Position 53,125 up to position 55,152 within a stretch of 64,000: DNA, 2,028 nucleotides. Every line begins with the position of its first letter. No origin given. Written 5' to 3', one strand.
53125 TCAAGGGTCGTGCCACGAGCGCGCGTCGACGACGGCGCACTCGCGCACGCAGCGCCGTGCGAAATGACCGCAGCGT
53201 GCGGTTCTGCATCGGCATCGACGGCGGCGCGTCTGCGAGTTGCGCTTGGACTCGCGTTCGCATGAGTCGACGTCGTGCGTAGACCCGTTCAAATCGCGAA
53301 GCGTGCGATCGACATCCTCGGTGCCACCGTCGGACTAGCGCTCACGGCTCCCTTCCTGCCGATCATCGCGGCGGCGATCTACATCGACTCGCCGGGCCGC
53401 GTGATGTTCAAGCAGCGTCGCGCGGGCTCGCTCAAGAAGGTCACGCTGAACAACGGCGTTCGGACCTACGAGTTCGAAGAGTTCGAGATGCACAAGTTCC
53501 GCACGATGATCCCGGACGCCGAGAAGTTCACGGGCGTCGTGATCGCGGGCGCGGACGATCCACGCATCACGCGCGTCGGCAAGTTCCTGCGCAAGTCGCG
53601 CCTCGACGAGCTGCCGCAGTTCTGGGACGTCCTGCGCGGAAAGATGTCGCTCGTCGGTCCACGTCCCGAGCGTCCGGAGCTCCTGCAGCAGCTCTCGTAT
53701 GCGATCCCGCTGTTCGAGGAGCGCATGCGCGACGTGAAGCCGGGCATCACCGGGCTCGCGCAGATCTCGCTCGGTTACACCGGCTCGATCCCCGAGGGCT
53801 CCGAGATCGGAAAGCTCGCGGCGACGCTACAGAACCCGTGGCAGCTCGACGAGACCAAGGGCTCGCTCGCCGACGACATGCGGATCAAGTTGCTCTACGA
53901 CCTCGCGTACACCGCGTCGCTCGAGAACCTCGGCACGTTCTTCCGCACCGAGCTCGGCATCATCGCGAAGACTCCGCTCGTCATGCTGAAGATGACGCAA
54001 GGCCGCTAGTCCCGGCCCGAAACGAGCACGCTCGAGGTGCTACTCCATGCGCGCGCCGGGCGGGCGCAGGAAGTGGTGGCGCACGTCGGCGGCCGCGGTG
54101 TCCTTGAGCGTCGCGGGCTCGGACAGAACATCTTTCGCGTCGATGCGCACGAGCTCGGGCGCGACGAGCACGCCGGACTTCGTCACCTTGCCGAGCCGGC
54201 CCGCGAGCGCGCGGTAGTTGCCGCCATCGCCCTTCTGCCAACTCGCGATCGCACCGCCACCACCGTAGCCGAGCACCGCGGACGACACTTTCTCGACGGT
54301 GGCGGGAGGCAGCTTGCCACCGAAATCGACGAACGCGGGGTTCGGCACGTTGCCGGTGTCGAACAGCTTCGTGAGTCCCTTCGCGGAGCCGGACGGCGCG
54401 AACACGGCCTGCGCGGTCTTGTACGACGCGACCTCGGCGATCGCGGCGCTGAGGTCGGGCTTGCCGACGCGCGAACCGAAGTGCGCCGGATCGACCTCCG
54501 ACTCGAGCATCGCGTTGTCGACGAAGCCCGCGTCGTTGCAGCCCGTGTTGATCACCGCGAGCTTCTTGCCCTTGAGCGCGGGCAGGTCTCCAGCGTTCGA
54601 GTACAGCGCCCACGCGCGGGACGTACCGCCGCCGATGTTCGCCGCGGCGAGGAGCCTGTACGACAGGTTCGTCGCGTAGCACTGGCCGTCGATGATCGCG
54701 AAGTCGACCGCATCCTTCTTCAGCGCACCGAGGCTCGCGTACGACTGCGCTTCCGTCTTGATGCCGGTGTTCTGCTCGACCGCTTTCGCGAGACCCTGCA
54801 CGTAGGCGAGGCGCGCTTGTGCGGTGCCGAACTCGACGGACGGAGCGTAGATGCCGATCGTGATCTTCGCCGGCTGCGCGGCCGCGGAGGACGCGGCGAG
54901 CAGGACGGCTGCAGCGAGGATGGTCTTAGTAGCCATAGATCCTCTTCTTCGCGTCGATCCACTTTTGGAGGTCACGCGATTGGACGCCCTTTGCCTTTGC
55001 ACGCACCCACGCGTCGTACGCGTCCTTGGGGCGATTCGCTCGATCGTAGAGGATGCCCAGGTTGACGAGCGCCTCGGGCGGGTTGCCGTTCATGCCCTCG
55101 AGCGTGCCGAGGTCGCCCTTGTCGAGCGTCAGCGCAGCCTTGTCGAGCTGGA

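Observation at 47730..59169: Polysaccharide biosynthesis locus carries its own partner-switching module (STAS / RsbW-like kinase / HAMP-PP2C sensor phosphatase)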

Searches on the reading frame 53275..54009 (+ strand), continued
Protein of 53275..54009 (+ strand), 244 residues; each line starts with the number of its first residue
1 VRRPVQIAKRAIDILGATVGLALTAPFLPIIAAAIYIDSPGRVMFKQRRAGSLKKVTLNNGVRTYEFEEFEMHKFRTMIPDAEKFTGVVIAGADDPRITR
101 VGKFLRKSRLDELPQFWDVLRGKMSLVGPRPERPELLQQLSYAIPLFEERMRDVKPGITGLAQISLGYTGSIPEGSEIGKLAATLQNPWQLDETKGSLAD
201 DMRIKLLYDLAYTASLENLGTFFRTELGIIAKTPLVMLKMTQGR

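Call 65: find_encoding_contigs(protein=P0287, flank=8000, max_places=2)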
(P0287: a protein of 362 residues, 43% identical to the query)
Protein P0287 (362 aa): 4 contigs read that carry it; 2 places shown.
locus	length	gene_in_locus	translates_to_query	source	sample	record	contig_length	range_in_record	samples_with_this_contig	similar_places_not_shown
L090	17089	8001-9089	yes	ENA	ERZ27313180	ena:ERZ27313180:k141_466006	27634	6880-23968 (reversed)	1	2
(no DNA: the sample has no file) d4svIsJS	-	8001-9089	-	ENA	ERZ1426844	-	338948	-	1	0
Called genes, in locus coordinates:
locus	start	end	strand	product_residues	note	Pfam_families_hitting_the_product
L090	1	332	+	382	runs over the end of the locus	PF00534:Glycos_transf_1, PF13692:Glyco_trans_1_4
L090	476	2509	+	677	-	PF27177:BamI_lipocalin (weak), PF13583:Reprolysin_4, PF13688:Reprolysin_5, PF13574:Reprolysin_2 (weak), PF13582:Reprolysin_3, PF18998:Flg_new_2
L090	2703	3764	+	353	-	PF14099:Polysacc_lyase (weak)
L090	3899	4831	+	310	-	PF01522:Polysacc_deac_1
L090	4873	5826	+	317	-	PF13524:Glyco_trans_1_2 (weak)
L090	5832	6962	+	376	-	PF13480:Acetyltransf_6 (weak)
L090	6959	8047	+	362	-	PF00535:Glycos_transf_2, PF10111:Glyco_tranf_2_2, PF13641:Glyco_tranf_2_3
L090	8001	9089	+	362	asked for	PF02397:Bac_transf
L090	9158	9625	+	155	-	-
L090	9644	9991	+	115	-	-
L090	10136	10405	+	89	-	-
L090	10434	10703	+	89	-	-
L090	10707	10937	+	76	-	-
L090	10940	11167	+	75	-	-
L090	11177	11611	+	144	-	-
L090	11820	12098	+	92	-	-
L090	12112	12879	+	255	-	PF22335:Cas10-Cmr2_palm2 (faint), PF00990:GGDEF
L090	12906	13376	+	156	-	-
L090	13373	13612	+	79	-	-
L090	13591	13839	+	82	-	-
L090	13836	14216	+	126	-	-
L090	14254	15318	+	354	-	PF00534:Glycos_transf_1, PF13692:Glyco_trans_1_4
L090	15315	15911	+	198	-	PF00132:Hexapep (faint), PF25087:GMPPB_C (faint), PF14602:Hexapep_2 (faint)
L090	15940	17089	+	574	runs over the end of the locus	-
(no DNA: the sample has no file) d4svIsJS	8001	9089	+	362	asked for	PF02397:Bac_transf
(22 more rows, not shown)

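Call 66: find_encoding_contigs(protein=P0286, flank=6000, max_places=2)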
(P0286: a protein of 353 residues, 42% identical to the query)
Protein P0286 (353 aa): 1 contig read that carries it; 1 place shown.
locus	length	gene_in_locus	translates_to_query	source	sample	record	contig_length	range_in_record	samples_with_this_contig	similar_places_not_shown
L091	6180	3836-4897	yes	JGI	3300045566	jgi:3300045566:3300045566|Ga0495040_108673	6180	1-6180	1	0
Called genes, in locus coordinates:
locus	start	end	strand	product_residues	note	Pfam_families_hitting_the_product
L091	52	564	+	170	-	-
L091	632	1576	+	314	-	PF00534:Glycos_transf_1 (faint)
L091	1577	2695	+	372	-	PF13439:Glyco_transf_4, PF13477:Glyco_trans_4_2 (weak), PF13579:Glyco_trans_4_4, PF00534:Glycos_transf_1, PF13692:Glyco_trans_1_4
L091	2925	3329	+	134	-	PF00132:Hexapep (weak)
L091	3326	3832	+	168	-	PF25084:LbH_EIF2B (faint), PF00132:Hexapep (faint)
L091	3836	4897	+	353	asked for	PF01740:STAS, PF02397:Bac_transf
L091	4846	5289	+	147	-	-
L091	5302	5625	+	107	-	-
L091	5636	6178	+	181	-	?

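Call 69: search_protein_families(library=pfam, proteins=[L091:4846-5289:+, L091:5302-5625:+, L090:9158-9625:+, L090:9644-9991:+, L088:1011-2009:+, L089:809-1504:+, L088:2006-2308:+, L089:2448-2765:+, P0287, P0288], max_evalue=0.05)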
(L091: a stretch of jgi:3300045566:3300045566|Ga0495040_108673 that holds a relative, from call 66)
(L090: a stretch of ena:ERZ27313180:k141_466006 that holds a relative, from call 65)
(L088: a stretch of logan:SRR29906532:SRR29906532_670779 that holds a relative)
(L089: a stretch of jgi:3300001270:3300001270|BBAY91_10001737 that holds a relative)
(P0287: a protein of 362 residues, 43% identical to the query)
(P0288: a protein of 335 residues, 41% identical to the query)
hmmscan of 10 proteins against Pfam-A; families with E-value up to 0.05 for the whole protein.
L091:4846-5289:+ (147 aa): 0 families

L091:5302-5625:+ (107 aa): 0 families

L090:9158-9625:+ (155 aa): 0 families

L090:9644-9991:+ (115 aa): 0 families

L088:1011-2009:+ (332 aa): 4 families
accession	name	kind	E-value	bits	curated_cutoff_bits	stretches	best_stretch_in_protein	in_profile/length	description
PF00534.26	Glycos_transf_1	-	0.0011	19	26.4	1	162-272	16-135/172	Glycosyl transferases group 1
PF13524.12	Glyco_trans_1_2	-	0.0041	17.5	25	1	180-272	6-93/144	Glycosyl transferase-like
PF13579.12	Glyco_trans_4_4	-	0.0078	17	29.7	1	21-118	36-133/158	Glycosyl transferase 4-like domain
PF13439.12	Glyco_transf_4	-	0.02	15.4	28.5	1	22-120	38-141/170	Glycosyltransferase Family 4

L089:809-1504:+ (231 aa): 0 families

L088:2006-2308:+ (100 aa): 2 families
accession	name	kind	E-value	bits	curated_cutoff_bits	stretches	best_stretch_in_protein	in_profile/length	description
PF13466.11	STAS_2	-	1.1e-05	26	29.2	1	17-93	2-78/80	STAS domain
PF01740.26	STAS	-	5e-05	23.5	22.6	1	15-96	10-95/106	STAS domain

L089:2448-2765:+ (105 aa): 2 families
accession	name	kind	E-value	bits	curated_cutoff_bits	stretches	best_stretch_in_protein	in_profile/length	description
PF01740.26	STAS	-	7.6e-10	39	22.6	1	7-89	12-97/106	STAS domain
PF13466.11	STAS_2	-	1.6e-08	35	29.2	1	28-86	24-80/80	STAS domain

P0287 (362 aa): 2 families
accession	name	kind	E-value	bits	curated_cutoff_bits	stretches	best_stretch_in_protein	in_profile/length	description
PF02397.22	Bac_transf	-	2.3e-40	138.5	27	1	134-355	1-177/179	Bacterial sugar transferase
PF01740.26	STAS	-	0.031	14.5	22.6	0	35-110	13-92/106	STAS domain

P0288 (335 aa): 3 families
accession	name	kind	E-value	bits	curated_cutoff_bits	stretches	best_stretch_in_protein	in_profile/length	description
PF02397.22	Bac_transf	-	1.4e-42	145.7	27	1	107-274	1-150/179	Bacterial sugar transferase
PF01740.26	STAS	-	5.6e-06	26.5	22.6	1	4-83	12-94/106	STAS domain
PF13466.11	STAS_2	-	0.00043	20.8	29.2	1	5-82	1-79/80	STAS domain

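Call 79: find_encoding_contigs(protein=P0180, flank=5000, max_places=2)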
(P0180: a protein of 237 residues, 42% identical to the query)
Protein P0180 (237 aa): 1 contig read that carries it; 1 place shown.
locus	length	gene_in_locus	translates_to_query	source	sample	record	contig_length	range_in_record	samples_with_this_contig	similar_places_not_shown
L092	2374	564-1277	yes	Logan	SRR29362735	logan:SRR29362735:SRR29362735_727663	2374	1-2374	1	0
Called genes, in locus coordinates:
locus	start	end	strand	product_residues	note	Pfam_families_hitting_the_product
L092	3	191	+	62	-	?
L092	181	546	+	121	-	PF01740:STAS (weak), PF13466:STAS_2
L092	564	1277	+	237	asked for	PF02397:Bac_transf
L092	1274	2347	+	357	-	PF00534:Glycos_transf_1, PF13692:Glyco_trans_1_4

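Call 80: find_encoding_contigs(protein=P0137, flank=5000, max_places=2)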
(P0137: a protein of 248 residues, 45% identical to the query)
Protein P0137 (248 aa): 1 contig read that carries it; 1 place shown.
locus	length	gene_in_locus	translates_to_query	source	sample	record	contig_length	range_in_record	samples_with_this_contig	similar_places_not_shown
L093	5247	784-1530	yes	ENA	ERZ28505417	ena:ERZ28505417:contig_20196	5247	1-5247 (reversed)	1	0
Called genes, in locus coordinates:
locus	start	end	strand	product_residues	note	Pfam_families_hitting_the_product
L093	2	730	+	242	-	?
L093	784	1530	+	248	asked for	PF02397:Bac_transf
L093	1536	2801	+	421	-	PF02563:Poly_export, PF22461:SLBB_2 (faint), PF10531:SLBB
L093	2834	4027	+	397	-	-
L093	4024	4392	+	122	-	-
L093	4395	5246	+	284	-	?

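Call 81: find_encoding_contigs(protein=P0138, flank=5000, max_places=2)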
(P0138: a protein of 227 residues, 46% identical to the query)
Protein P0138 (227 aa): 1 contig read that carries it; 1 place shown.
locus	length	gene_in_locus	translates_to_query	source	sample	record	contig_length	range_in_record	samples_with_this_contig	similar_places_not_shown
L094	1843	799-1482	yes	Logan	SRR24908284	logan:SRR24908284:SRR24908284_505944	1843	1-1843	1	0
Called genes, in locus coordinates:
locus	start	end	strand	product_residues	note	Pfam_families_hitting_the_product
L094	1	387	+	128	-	?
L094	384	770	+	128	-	-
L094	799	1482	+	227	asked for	PF02397:Bac_transf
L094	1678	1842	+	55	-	?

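Call 85: predict_structure(alignment_id=A6)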
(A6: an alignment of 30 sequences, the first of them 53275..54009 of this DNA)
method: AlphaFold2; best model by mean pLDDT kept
length: 244 residues; sequences in the alignment: 30
mean_pLDDT: 86.9   pTM: 0.84
mean pLDDT of the five models: 86.9, 81.9, 81.8, 81.3, 80.3
residues with pLDDT >= 90: 127; 70-90: 97; 50-70: 17; < 50: 3
segments of 3 or more residues with pLDDT < 50: 242-244
pLDDT, mean of each block of 10 residues (from residue 1): 95 98 96 96 91 90 89 92 66 81 89 96 95 85 85 92 77 77 77 74 87 95 97 83 43
secondary structure, 60 per line:
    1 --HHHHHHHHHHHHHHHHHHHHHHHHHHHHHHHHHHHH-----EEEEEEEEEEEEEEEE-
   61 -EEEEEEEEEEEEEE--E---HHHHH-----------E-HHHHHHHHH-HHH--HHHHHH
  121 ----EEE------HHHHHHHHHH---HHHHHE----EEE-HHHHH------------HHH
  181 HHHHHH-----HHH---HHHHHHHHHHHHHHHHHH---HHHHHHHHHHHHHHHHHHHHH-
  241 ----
elements in order: H3-38 E44-59 E62-75 H82-86 H100-108 H115-120 E125-127 H134-143 H147-151 E157-159 H161-165 H178-186 H198-215 H219-239

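Call 87: fold_search(model_id=the predicted structure, library=pdb)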
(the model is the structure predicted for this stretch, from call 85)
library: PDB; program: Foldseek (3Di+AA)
matches with E <= 10: 156; with E <= 0.001: 4
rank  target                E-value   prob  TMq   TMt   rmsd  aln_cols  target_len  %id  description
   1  8e37_A                3.7e-12  1.00  0.58  0.75   4.5       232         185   31  Structure of Campylobacter concisus wild-type SeMet PglC (released 2023-09-06)
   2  8g1n_A                8.7e-12  1.00  0.60  0.74   5.0       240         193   29  Structure of Campylobacter concisus PglC I57M/Q175M Variant with modeled C-terminus (released 2023-05-31)
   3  8g1n_B                1.7e-11  1.00  0.59  0.73   5.7       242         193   31  Structure of Campylobacter concisus PglC I57M/Q175M Variant with modeled C-terminus (released 2023-05-31)
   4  8t53_A                2.0e-08  1.00  0.58  0.36   3.2       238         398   23  S. enterica WbaP in a styrene maleic acid liponanoparticle (released 2024-02-14)
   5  4pt4_A                9.9e-01  0.07  0.10  0.20  11.0        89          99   18  Crystal structure Analysis of N terminal region containing the dimerization domain and DNA binding domain of HU protei (released 2014-05-21)
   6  6x62_AC               1.2e+00  0.06  0.14  0.17  19.2       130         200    7  Legionella pneumophila Dot T4SS OMC (released 2020-09-30)
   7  4xpj_B                1.8e+00  0.07  0.10  0.19   5.6        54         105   11  Crystal structure of Nerve growth factor in complex with lysophosphatidylinositol (released 2015-07-15)
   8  7ypo_A                1.8e+00  0.02  0.09  0.08  12.6        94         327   11  Cryo-EM structure of baculovirus LEF-3 in complex with ssDNA (released 2023-01-25)
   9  7muc_AC               1.9e+00  0.05  0.14  0.16  19.7       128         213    8  Legionella pneumophila Dot/Icm T4SS C1 Reconstruction (released 2021-10-06)
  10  6j9f_D                2.0e+00  0.02  0.11  0.04  17.8       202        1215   16  Cryo-EM structure of Xanthomonos oryzae transcription elongation complex with the bacteriophage protein P7 (released 2019-07-17)
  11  8s89                  2.1e+00  0.02  0.12  0.08  20.5       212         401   13  Efficient and scalable protein design using a relaxed sequence space (released 2024-10-16)
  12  7mud_AC               2.2e+00  0.04  0.14  0.16  19.8       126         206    9  Legionella pneumophila Dot/Icm T4SS OMC (released 2021-10-06)
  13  4gex_B                2.3e+00  0.05  0.09  0.14   6.6        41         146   15  Structure of a stabilised ceSAS-6 dimer, second crystal form (released 2013-06-19)
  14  8rj3_H                2.5e+00  0.02  0.08  0.15  15.4       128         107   11  Human RAD52 open ring conformation (released 2024-04-24)
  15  1l3a_A                2.8e+00  0.08  0.10  0.14   3.8        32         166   19  Structure of the plant transcriptional regulator PBF-2 (released 2002-06-26)
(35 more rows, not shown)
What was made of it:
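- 53275..54009 (+): Small monotopic PglC-like phosphoglycosyl transferase (PHPT, 244 aa), the initiating enzyme. Carries two subfamily-specific insertions, at about residues 51-70 (beta-hairpin) and 173-207 (helical). Proposed target of the STAS protein. AF2 pLDDT 87; Foldseek best hit PglC 8E37 at 4e-12 (calls 85, 87).
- Checked: The AF2 model has pLDDT 87 and its best PDB match is PglC (calls 85, 87).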

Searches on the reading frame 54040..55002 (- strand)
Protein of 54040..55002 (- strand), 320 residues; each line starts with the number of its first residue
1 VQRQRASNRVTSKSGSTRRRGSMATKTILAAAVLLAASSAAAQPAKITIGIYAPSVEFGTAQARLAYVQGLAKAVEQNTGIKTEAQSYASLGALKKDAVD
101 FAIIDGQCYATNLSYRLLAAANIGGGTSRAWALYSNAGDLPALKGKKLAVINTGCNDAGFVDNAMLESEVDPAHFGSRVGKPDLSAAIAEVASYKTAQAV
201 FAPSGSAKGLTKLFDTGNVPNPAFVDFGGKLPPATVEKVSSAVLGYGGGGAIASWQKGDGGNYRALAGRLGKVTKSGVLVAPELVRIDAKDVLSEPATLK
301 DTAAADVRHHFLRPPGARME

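Call 4: search_protein_families(library=pfam, proteins=[window:54040-55002:-], max_evalue=0.01)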
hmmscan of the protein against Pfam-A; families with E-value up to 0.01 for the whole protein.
window:54040-55002:- (320 aa): 0 families

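Call 5: search_protein_families(library=ncbifam, proteins=[window:54040-55002:-], max_evalue=0.01)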
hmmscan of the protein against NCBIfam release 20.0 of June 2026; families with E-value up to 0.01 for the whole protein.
window:54040-55002:- (320 aa): 1 family
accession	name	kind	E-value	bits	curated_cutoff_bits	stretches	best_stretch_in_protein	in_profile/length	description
TIGR01098.1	3A0109s03R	subfamily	0.0095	15.4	112.05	0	27-112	10-98/253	phosphate/phosphite/phosphonate ABC transporter substrate-binding protein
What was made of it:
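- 54040..54936 (-): Secreted PhnD-like (type 2 periplasmic binding protein) protein of 298 aa; the likely ligand-binding partner of the sensor phosphatase. Weak TIGR01098 hit (call 5).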

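Call 42: search_solved_structures(query=A2, max_evalue=1)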
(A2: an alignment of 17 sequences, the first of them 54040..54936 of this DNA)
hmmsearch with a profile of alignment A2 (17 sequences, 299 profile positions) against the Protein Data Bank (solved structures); distinct sequences matched with E-value up to 1: 1.
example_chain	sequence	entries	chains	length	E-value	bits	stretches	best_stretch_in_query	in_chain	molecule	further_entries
5hsm_A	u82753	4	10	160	0.16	14.2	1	177-250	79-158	Uncharacterized HTH-type transcriptional regulator Rv2887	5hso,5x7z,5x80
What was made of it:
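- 54040..54936 (-): No sequence match in the PDB (call 42).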

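Call 45: search_protein_families(library=pfam, alignment_id=A2, max_evalue=1)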
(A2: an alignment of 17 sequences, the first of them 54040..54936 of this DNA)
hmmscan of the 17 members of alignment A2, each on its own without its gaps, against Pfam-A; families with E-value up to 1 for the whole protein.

A. member 1, window:54040-54936:- (298 aa): 0 families

B. families by the number of members that match (of 17 scanned): 5 families
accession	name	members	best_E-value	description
PF12974.12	Phosphonate-bd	8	2.5e-06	ABC transporter, phosphonate, periplasmic substrate-binding protein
PF23235.1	WH3_Lhr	2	0.047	Large helicase-related protein, winged-helix domain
PF03466.25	LysR_substrate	1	0.00076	LysR substrate binding domain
PF12849.12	PBP_like_2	1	0.059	PBP superfamily domain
PF09084.16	NMT1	1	0.083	NMT1/THI5 like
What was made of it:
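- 54040..54936 (-): 8 of 17 orthologues hit Pfam Phosphonate-bd, best 2.5e-6 (call 45).
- Checked: However, 8 of 17 orthologues hit Phosphonate-bd PF12974 (best 2.5e-6), so 'SBP-like' holds (call 45).
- Tried and rejected: A sequence search of the PDB with the SBP-like profile found nothing (call 42); its fold assignment rests on Pfam hits of orthologues (call 45).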
